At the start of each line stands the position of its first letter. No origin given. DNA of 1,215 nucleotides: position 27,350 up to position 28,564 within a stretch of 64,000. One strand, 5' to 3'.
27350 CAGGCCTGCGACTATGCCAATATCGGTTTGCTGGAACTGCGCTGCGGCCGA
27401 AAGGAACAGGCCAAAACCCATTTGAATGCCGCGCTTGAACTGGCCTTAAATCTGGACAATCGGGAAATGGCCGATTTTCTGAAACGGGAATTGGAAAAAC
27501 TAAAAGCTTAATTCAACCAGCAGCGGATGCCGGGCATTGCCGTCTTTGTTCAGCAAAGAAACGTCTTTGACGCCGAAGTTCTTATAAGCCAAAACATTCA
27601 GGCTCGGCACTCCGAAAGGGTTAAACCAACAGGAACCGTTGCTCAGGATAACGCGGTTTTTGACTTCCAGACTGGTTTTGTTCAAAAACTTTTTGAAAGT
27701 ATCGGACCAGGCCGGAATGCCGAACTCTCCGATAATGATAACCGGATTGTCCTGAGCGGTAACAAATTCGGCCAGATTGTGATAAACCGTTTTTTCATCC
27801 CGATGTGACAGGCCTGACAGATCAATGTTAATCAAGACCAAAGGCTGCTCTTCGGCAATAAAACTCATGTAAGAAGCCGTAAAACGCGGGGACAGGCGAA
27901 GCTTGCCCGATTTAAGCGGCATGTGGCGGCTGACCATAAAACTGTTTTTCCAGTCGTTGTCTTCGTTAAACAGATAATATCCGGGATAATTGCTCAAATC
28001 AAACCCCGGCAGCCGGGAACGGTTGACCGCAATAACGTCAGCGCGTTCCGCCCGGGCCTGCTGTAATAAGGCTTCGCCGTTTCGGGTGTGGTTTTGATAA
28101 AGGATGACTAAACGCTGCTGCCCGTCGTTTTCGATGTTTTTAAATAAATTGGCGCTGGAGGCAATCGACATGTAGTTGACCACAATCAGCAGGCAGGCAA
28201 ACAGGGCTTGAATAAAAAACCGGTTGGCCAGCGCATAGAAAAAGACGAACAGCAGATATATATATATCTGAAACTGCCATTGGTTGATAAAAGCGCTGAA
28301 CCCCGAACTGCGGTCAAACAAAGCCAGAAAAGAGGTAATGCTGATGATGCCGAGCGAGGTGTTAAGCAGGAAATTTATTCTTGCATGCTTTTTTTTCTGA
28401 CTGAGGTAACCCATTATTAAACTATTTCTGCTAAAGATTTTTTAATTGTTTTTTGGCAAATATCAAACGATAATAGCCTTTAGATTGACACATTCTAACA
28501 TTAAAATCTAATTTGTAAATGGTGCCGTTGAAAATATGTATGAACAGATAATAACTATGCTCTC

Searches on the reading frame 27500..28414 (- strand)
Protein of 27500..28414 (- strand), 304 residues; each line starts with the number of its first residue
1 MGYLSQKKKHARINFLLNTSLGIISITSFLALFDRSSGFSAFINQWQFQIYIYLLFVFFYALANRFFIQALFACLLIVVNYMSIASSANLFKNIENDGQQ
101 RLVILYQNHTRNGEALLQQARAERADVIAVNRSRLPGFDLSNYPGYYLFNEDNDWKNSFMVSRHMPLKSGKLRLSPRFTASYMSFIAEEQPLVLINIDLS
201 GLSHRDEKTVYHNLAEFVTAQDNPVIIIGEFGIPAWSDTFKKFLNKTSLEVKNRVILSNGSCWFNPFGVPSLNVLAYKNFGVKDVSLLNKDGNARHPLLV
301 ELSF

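Call 57: find_encoding_contigs(protein=window:27500-28414:-, flank=10000, max_places=10)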
Protein window:27500-28414:- (304 aa): 23 contigs read that carry it; 10 places shown.
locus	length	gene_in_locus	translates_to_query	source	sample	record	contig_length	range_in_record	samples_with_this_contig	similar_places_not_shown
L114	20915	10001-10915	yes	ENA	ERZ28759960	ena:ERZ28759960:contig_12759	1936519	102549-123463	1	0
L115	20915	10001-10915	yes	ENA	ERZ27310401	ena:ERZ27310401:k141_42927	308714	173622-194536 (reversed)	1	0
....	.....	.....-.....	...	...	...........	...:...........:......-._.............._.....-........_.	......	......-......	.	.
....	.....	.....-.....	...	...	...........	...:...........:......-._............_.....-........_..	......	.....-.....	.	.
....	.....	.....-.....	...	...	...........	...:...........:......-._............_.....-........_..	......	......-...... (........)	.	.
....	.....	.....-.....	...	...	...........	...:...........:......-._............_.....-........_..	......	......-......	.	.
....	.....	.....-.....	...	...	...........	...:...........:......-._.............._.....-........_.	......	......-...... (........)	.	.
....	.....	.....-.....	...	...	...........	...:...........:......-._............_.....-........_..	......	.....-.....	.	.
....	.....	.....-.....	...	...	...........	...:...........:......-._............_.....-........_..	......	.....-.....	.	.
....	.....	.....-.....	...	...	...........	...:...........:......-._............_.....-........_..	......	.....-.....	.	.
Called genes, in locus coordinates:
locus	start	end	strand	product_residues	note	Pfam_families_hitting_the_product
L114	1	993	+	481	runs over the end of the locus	PF02885:Glycos_trans_3N (faint), PF00591:Glycos_transf_3 (weak)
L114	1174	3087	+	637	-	PF00012:HSP70, PF06723:MreB_Mbl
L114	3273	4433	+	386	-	-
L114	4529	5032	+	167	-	-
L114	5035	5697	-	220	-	PF00814:TsaD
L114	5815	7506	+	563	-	PF00989:PAS (faint), PF13188:PAS_8 (faint), PF12860:PAS_7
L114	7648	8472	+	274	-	-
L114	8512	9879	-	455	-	-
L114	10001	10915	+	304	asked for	-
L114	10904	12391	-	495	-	PF00515:TPR_1 (faint), PF07719:TPR_2 (faint), PF13424:TPR_12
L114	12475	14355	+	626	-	PF00004:AAA (faint), PF20437:LonC_helical, PF13654:AAA_32, PF20436:LonB_AAA-LID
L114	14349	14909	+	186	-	PF05362:Lon_C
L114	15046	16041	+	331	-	PF01210:NAD_Gly3P_dh_N, PF02558:ApbA, PF03446:NAD_binding_2 (weak), PF03807:F420_oxidored (weak), PF07479:NAD_Gly3P_dh_C, PF20618:GPD_NAD_C_bact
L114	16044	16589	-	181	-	PF00226:DnaJ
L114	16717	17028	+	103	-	PF13467:RHH_4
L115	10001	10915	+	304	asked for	-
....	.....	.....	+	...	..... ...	-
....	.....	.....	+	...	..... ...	-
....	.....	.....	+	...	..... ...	-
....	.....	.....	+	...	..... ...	-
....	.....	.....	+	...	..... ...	-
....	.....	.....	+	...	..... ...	-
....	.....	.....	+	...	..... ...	-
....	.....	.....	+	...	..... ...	-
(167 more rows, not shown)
